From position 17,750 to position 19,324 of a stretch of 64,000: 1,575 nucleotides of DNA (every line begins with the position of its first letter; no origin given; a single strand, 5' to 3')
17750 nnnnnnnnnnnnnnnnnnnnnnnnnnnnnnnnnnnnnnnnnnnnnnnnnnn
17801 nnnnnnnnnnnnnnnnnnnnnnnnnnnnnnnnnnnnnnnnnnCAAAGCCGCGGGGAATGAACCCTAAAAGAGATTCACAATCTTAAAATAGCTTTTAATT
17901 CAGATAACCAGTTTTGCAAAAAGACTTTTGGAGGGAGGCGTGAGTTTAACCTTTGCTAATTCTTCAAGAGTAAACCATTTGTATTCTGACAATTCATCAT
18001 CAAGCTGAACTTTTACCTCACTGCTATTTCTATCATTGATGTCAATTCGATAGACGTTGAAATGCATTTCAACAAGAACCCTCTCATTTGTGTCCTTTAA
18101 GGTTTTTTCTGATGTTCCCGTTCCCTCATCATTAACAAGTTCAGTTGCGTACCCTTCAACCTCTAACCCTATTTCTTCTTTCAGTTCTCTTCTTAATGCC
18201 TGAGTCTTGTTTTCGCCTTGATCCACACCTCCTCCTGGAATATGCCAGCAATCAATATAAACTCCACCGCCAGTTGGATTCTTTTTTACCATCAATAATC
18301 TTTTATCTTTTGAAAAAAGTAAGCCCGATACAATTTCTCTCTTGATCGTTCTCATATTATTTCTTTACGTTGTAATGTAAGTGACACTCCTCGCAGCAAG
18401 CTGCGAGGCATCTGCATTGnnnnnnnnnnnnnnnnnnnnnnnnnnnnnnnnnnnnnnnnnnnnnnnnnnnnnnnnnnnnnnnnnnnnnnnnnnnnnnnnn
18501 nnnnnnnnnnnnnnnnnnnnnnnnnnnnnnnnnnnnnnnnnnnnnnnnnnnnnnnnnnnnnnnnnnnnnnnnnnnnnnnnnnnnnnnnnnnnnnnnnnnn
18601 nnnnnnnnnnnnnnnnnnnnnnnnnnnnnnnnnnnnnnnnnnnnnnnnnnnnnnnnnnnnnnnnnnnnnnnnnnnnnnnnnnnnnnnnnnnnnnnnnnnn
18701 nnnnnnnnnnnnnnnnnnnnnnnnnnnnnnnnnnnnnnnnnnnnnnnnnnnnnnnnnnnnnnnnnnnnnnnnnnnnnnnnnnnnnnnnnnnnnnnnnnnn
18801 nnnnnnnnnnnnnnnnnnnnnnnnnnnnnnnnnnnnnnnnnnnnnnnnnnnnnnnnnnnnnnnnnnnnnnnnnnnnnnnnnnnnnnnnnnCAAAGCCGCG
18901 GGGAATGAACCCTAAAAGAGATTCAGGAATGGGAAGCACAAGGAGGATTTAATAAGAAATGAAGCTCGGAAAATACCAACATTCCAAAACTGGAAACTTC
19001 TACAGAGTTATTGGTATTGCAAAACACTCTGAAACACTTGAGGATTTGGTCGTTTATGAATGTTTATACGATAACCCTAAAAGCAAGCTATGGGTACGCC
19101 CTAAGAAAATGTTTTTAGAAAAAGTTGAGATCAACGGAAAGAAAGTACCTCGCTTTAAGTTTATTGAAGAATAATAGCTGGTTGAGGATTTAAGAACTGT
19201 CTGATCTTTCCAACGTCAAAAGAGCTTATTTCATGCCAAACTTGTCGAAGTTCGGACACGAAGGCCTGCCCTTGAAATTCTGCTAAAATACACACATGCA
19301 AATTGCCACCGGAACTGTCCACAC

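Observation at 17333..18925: NUDIX hydrolase gene sandwiched between two identical IS200 copies; a third identical copy lies 16 kb away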

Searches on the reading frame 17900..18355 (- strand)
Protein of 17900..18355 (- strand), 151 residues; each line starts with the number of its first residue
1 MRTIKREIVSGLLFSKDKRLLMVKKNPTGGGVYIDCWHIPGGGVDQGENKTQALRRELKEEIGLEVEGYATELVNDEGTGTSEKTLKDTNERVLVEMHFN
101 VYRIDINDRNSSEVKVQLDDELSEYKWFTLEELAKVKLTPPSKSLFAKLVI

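Call 9: search_protein_families(library=pfam, proteins=[window:17900-18355:-], max_evalue=0.01)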
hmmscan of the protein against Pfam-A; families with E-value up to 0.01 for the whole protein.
window:17900-18355:- (151 aa): 3 families
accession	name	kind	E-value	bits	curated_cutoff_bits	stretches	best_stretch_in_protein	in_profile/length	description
PF00293.34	NUDIX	-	5.2e-20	72.3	21.1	1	7-148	4-133/134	NUDIX domain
PF14815.12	NUDIX_4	-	4.4e-06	26.9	35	1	12-147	4-112/113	NUDIX domain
PF22327.2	Nudt16-like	-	9.7e-05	22.8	27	1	40-108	38-99/161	U8 snoRNA-decapping enzyme-like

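Call 11: find_encoding_contigs(protein=window:17900-18355:-, flank=10000, max_places=10)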
Protein window:17900-18355:- (151 aa): no gene with exactly this product is on record in the collection.

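Call 13: find_homologous_proteins(query=window:17900-18355:-)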
Query window:17900-18355:- (151 aa): 164 proteins with E <= 0.001 among 194 candidates; the best 120 are listed.
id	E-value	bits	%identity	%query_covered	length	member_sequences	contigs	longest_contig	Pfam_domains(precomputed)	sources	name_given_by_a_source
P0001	1.2e-93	328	100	100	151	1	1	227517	PF00293.35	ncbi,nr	ncbi:MAG: NUDIX hydrolase [Patescibacteria group bacterium]|nr:NUDIX hydrolase [Patescibacteria grou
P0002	1.3e-74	266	81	99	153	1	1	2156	PF00293.35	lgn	-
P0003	3.4e-62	226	68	99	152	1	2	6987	PF00293.35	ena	-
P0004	8.2e-60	218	65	99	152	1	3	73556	PF00293.35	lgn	-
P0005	6.1e-59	216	64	99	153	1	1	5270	PF00293.35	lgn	-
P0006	1.2e-57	211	64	99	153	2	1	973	PF00293.35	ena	-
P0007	3.0e-56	207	60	99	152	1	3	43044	PF00293.35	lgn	-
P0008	4.5e-56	206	62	99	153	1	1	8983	PF00293.35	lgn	-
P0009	3.2e-54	200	61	100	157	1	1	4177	PF00293.35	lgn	-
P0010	1.5e-53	198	58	99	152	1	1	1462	PF00293.35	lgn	-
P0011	1.7e-53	198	58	99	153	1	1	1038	PF00293.35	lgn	-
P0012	2.3e-53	198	60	99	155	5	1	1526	PF00293.35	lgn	-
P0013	2.5e-53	197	58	99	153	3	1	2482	PF00293.35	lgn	-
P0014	3.0e-53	197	58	99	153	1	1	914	PF00293.35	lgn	-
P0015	8.5e-53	196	61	99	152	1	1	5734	PF00293.35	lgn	-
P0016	9.5e-53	196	61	99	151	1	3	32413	PF00293.35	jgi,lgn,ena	-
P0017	1.4e-52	195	59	99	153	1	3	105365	PF00293.35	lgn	-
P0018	2.8e-52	194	59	99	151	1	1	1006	PF00293.35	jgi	jgi:8-oxo-dGTP pyrophosphatase MutT (NUDIX family)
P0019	1.4e-51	192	60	99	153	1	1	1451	PF00293.35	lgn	-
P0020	4.2e-51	190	59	99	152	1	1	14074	PF00293.35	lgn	-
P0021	7.2e-51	189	58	100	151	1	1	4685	PF00293.35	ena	-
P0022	8.3e-51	189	59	99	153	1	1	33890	PF00293.35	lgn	-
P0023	1.3e-50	189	59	99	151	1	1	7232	PF00293.35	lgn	-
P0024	1.3e-50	189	60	99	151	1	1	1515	PF00293.35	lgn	-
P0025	1.3e-50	189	58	91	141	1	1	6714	PF00293.35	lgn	-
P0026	1.6e-50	188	60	99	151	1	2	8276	PF00293.35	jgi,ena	jgi:8-oxo-dGTP pyrophosphatase MutT (NUDIX family)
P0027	2.4e-50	188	58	99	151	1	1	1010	PF00293.35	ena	-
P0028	3.0e-50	187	58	100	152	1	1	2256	PF00293.35,PF14815.13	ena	-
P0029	3.4e-50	187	58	99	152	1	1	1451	PF00293.35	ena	-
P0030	4.5e-50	187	56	99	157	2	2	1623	PF00293.35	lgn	-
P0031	7.5e-50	186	58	99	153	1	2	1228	PF00293.35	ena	-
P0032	9.0e-50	186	56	99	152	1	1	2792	PF00293.35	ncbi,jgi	jgi:8-oxo-dGTP pyrophosphatase MutT (NUDIX family)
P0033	9.5e-50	186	58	99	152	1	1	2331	PF00293.35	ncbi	-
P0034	1.2e-49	186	58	99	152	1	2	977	PF00293.35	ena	-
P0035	1.5e-49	185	57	99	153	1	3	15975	PF00293.35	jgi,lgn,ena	jgi:8-oxo-dGTP pyrophosphatase MutT (NUDIX family)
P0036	1.8e-49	185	56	99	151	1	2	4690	PF00293.35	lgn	-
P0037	1.8e-49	185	58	99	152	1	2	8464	PF00293.35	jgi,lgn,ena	-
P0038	3.1e-49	184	56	99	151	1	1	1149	PF00293.35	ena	-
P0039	3.3e-49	184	56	99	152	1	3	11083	PF00293.35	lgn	-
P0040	3.4e-49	184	58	99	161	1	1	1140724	PF00293.35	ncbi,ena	-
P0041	8.2e-49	183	56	99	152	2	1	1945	PF00293.35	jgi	-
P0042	9.2e-49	183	56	99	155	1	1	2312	PF00293.35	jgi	jgi:8-oxo-dGTP pyrophosphatase MutT (NUDIX family)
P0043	1.0e-48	183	58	99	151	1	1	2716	PF00293.35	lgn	-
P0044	1.2e-48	182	56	99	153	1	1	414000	PF00293.35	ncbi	-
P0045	1.7e-48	182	56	99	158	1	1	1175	PF00293.35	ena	-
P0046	1.7e-48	182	56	99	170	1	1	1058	PF00293.35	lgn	-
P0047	1.8e-48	182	58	99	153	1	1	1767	PF00293.35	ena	-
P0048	2.4e-48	181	58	99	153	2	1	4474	PF00293.35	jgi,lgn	jgi:8-oxo-dGTP pyrophosphatase MutT (NUDIX family)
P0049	3.0e-48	181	55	99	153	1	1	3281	PF00293.35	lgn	-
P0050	3.4e-48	181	58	99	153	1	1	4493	PF00293.35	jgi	-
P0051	3.5e-48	181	55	99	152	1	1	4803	PF00293.35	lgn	-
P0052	7.1e-48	180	57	100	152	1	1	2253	PF00293.35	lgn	-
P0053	1.5e-47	179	55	100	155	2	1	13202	PF00293.35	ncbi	-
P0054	1.6e-47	179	57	99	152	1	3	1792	PF00293.35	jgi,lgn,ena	jgi:8-oxo-dGTP diphosphatase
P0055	1.8e-47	178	53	99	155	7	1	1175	PF00293.35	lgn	-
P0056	2.0e-47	178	54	99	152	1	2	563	PF00293.35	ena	-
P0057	2.0e-47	178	52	99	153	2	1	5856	PF00293.35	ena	-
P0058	2.2e-47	178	56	99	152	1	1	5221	PF00293.35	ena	-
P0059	2.6e-47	178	55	95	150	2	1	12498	PF00293.35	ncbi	-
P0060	3.9e-47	177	54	99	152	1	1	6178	PF00293.35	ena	-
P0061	4.6e-47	177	54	100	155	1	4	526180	PF00293.35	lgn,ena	-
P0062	7.0e-47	177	54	99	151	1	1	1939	PF00293.35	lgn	-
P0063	7.5e-47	176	56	99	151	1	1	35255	PF00293.35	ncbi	-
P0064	7.8e-47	176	54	99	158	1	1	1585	PF00293.35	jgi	jgi:8-oxo-dGTP pyrophosphatase MutT (NUDIX family)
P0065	1.2e-46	176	54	99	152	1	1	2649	PF00293.35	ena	-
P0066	1.2e-46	176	56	99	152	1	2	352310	PF00293.35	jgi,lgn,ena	jgi:8-oxo-dGTP diphosphatase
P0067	1.5e-46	175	56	99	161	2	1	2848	PF00293.35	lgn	-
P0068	1.8e-46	175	58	99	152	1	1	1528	PF00293.35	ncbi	-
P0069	1.8e-46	175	54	99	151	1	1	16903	PF00293.35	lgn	-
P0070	1.8e-46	175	58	99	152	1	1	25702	PF00293.35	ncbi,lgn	-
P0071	3.8e-46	174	55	99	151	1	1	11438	PF00293.35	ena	-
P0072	4.9e-46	174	54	99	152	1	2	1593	PF00293.35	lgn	-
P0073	7.0e-46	173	55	99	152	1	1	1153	PF00293.35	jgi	jgi:8-oxo-dGTP diphosphatase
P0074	8.3e-46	173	57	99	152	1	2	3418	PF00293.35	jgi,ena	-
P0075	1.1e-45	173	55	99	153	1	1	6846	PF00293.35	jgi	jgi:8-oxo-dGTP pyrophosphatase MutT (NUDIX family)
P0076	1.2e-45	173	56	99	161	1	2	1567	PF00293.35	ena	-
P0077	1.8e-45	172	60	99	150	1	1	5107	PF00293.35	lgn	-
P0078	1.8e-45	172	56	99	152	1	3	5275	PF00293.35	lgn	-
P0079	2.8e-45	171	52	99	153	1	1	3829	PF00293.35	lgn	-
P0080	3.1e-45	171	56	99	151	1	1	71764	PF00293.35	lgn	-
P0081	3.4e-45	171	57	99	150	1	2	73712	PF00293.35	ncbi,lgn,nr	ncbi:MAG: NUDIX hydrolase [Candidatus Shapirobacteria bacterium]|nr:NUDIX hydrolase [Candidatus Shap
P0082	4.3e-45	171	56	99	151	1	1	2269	PF00293.35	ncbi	-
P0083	5.0e-45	171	55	99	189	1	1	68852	PF00293.35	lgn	-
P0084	5.6e-45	170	55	99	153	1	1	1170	PF00293.35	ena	-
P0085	6.4e-45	170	57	99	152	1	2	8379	PF00293.35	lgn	-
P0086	7.8e-45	170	56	99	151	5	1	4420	PF00293.35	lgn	-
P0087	1.1e-44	169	53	100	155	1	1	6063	PF00293.35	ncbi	-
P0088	1.1e-44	169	53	99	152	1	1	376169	PF00293.35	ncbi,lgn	-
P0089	2.2e-44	168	55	99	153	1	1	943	PF00293.35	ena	-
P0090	2.6e-44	168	56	100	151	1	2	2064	PF00293.35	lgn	-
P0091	2.6e-44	168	57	93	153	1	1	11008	PF00293.35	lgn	-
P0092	3.4e-44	168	54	99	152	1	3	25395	PF00293.35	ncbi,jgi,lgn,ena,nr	ncbi:MAG: hypothetical protein ACD_15C00042G0006 [uncultured bacterium]|nr:MAG: hypothetical protein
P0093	3.8e-44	168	54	99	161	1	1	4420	PF00293.35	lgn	-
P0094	4.5e-44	167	52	100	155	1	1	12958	PF00293.35,PF14815.13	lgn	-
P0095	5.8e-44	167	54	99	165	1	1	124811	PF00293.35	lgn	-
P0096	6.4e-44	167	56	99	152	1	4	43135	PF00293.35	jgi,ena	-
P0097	6.7e-44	167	52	99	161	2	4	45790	PF00293.35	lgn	-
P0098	7.6e-44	167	53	99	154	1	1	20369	PF00293.35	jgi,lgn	jgi:8-oxo-dGTP pyrophosphatase MutT (NUDIX family)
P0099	8.8e-44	167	54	99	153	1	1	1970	PF00293.35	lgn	-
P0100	9.9e-44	166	53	99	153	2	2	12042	PF00293.35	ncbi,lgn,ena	-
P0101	1.0e-43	166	52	99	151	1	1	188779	PF00293.35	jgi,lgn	jgi:8-oxo-dGTP pyrophosphatase MutT (NUDIX family)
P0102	2.1e-43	165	54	99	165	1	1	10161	PF00293.35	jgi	jgi:8-oxo-dGTP pyrophosphatase MutT (NUDIX family)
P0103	2.8e-43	165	54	99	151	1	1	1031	PF00293.35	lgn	-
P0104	5.4e-43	164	52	99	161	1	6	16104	PF00293.35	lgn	-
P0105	8.0e-43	163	52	99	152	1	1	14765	PF00293.35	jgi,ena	-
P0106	8.5e-43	163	52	99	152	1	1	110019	PF00293.35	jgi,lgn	jgi:8-oxo-dGTP pyrophosphatase MutT (NUDIX family)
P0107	1.6e-42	162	50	99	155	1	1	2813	PF00293.35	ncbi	-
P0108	1.7e-42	162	55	86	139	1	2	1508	PF00293.35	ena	-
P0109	2.0e-42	162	50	100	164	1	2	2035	PF00293.35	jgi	jgi:8-oxo-dGTP pyrophosphatase MutT (NUDIX family)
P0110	2.7e-42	162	50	99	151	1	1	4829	PF00293.35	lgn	-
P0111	4.3e-42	161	54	99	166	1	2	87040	PF00293.35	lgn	-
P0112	5.4e-42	161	53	100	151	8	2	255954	PF00293.35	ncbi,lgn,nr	ncbi:MAG TPA: NUDIX hydrolase [Candidatus Saccharimonadales bacterium]|nr:NUDIX hydrolase [Candidatu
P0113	1.5e-41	159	52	99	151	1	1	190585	PF00293.35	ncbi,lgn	-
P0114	1.8e-41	159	46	100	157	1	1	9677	PF00293.35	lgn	-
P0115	3.5e-41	158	47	100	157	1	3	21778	PF00293.35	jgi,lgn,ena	-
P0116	4.0e-41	158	55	97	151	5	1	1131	PF00293.35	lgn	-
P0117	4.1e-41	158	52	99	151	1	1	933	PF00293.35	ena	-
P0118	4.3e-41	158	51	99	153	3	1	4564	PF00293.35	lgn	-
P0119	7.4e-41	157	49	99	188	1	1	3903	PF00293.35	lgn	-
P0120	7.6e-41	157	54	99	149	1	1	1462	PF00293.35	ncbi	-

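Call 14: find_encoding_contigs(protein=P0001, flank=10000)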
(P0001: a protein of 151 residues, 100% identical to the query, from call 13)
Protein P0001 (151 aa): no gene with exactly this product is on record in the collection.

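Call 15: find_encoding_contigs(protein=P0002, flank=10000)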
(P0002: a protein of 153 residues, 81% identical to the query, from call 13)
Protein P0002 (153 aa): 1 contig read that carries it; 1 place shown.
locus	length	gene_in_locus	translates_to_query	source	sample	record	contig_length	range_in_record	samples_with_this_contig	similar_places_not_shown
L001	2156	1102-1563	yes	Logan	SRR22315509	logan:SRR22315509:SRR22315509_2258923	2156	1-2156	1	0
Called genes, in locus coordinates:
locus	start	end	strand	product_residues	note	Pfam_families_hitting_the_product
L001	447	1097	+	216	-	PF02698:DUF218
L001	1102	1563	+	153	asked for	PF00293:NUDIX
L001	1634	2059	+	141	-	PF16677:GP3_package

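Call 16: find_encoding_contigs(protein=P0004, flank=10000)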
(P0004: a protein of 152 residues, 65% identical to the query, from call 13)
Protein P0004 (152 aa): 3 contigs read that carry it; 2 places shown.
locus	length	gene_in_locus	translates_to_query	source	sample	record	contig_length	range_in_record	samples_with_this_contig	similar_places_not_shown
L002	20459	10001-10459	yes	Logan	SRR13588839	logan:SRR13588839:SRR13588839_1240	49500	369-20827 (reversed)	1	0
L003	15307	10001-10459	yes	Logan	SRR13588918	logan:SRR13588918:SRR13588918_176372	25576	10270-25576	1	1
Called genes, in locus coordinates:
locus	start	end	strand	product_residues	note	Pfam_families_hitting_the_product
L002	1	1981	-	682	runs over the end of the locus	PF00916:Sulfate_transp, PF01740:STAS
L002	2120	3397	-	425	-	PF01702:TGT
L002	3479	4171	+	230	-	PF02592:Vut_1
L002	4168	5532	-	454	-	PF00890:FAD_binding_2 (weak), PF01266:DAO (weak), PF01593:Amino_oxidase, PF01946:Thi4 (weak), PF07992:Pyr_redox_2 (faint), PF13450:NAD_binding_8, PF13738:Pyr_redox_3 (faint)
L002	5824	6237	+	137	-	PF10604:Polyketide_cyc2 (weak)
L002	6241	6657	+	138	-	PF01878:EVE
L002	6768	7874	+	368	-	PF01636:APH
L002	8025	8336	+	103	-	-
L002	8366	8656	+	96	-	-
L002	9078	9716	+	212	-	PF02661:Fic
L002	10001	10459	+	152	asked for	PF00293:NUDIX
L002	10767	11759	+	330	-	PF01594:AI-2E_transport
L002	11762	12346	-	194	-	PF13489:Methyltransf_23, PF07021:MetW, PF13847:Methyltransf_31, PF08241:Methyltransf_11, PF08242:Methyltransf_12, PF13649:Methyltransf_25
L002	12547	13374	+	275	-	-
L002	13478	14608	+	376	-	PF16396:DUF5005, PF13810:DUF4185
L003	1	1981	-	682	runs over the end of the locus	PF00916:Sulfate_transp, PF01740:STAS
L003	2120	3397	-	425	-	PF01702:TGT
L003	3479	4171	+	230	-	PF02592:Vut_1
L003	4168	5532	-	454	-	PF00890:FAD_binding_2 (weak), PF01266:DAO (weak), PF01593:Amino_oxidase, PF01946:Thi4 (weak), PF07992:Pyr_redox_2 (faint), PF13450:NAD_binding_8, PF13738:Pyr_redox_3 (faint)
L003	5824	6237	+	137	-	PF10604:Polyketide_cyc2 (weak)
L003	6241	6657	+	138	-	PF01878:EVE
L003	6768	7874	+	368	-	PF01636:APH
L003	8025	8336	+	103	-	-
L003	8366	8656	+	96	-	-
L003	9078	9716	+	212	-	PF02661:Fic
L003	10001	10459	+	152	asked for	PF00293:NUDIX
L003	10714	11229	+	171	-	PF13091:PLDc_2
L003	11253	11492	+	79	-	-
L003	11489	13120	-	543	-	-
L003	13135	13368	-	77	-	PF13560:HTH_31 (weak), PF01381:HTH_3 (weak)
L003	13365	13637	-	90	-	PF13560:HTH_31, PF01381:HTH_3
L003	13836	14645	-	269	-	-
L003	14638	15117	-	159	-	-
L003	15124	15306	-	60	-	?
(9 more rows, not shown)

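Call 28: list_cluster_members(proteins=[P0001, P0121])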
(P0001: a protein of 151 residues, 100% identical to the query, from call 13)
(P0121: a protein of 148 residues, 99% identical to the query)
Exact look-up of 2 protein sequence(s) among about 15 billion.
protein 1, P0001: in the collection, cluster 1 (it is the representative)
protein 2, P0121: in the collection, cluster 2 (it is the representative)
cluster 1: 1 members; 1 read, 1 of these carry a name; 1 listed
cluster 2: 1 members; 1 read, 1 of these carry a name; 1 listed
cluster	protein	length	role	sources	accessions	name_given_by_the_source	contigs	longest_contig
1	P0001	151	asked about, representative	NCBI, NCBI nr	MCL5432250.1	MAG: NUDIX hydrolase [Patescibacteria group bacterium] | NUDIX hydrolase [Patescibacteria group bacterium]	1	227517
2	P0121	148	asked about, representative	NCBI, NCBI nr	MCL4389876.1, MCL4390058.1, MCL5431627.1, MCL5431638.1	MAG: IS200/IS605 family transposase [Patescibacteria group bacterium] | IS200/IS605 family transposase [Patescibacteria group bacterium]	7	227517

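Call 49: search_protein_families(library=padloc, proteins=[window:17900-18355:-], max_evalue=0.01)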
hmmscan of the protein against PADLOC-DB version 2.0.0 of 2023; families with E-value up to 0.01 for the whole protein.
window:17900-18355:- (151 aa): 1 family
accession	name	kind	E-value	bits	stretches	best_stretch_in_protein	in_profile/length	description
PDLC04899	PDC-S07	-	1.8e-13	48.3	1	7-149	8-128/135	-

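Call 50: search_protein_families(library=ncbifam, proteins=[window:17900-18355:-], max_evalue=0.001)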
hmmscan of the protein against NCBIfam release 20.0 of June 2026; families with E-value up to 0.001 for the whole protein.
window:17900-18355:- (151 aa): 14 families
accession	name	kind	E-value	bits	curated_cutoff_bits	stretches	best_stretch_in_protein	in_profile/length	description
NF012016.0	PRK15472.1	equivalog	2.6e-13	49.9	95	1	5-143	3-132/141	nucleoside triphosphatase NudI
NF006530.0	PRK08999.1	equivalog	1.1e-11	44.4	245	1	7-68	7-66/315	Nudix family hydrolase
NF001938.0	PRK00714.1-5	equivalog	1.1e-09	37.9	116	1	6-65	13-75/172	RNA pyrophosphohydrolase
TIGR00586.1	mutt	equivalog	5.9e-09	36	97.9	1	30-68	27-65/129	8-oxo-dGTP diphosphatase MutT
NF001936.0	PRK00714.1-3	equivalog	9.5e-09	35.3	118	1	35-65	35-65/155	RNA pyrophosphohydrolase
NF008044.0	PRK10776.1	equivalog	6.4e-08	32.6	148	1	7-69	5-65/130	8-oxo-dGTP diphosphatase MutT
NF041652.1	Nud_hyd_Dein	equivalog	1.4e-07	31.9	200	1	15-67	22-75/152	Nudix hydrolase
NF001937.0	PRK00714.1-4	equivalog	2.1e-07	30.7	139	1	33-67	29-63/161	RNA pyrophosphohydrolase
NF007834.0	PRK10546.1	equivalog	3.9e-07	30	156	1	15-67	12-62/135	pyrimidine (deoxy)nucleoside triphosphate diphosphatase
NF006961.0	PRK09438.1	equivalog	1.1e-06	28.1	103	1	12-137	14-133/151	dihydroneopterin triphosphate diphosphatase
NF001935.0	PRK00714.1-2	equivalog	1.3e-06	28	259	1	32-67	28-63/183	RNA pyrophosphohydrolase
NF001934.0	PRK00714.1-1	equivalog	2.8e-06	26.9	241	1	35-66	31-62/176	RNA pyrophosphohydrolase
NF008736.0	PRK11762.1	equivalog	5.4e-05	22.8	169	1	15-65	56-104/186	ADP compounds hydrolase NudE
NF001299.0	PRK00241.1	equivalog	0.00044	19.8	158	0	41-67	165-191/263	NAD(+) diphosphatase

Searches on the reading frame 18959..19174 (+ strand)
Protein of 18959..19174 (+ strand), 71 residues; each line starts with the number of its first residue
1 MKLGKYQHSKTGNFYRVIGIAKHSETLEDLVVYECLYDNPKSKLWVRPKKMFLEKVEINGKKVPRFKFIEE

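Call 9: search_protein_families(library=pfam, proteins=[window:18959-19174:+], max_evalue=0.01)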
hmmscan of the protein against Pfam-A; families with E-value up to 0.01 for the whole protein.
window:18959-19174:+ (71 aa): 1 family
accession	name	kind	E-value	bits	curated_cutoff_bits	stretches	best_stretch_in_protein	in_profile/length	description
PF07866.17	DUF1653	-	2.3e-24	85.9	23.5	1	4-67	1-61/62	Protein of unknown function (DUF1653)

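Call 25: find_encoding_contigs(protein=window:18959-19174:+, flank=6000, max_places=10)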
Protein window:18959-19174:+ (71 aa): 3 contigs read that carry it; 2 places shown.
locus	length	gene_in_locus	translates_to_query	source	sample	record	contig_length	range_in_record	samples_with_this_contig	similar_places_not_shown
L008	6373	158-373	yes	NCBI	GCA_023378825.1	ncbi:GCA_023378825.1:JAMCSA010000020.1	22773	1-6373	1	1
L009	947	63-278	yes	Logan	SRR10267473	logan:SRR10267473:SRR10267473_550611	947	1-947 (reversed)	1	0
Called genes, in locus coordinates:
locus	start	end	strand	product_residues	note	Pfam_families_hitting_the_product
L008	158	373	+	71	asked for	PF07866:DUF1653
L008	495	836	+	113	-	PF13376:OmdA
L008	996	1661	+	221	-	PF08843:AbiEii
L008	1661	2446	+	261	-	PF22435:MRM3-like_sub_bind, PF08032:SpoU_sub_bind, PF00588:SpoU_methylase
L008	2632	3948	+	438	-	-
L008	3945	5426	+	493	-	PF00884:Sulfatase (weak)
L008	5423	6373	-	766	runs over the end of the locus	PF00690:Cation_ATPase_N, PF00122:E1-E2_ATPase, PF00702:Hydrolase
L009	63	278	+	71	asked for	PF07866:DUF1653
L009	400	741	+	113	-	PF13376:OmdA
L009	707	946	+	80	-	?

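Call 49: search_protein_families(library=padloc, proteins=[window:18959-19174:+], max_evalue=0.01)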
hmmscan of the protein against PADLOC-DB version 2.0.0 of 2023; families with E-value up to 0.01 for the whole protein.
window:18959-19174:+ (71 aa): 0 families
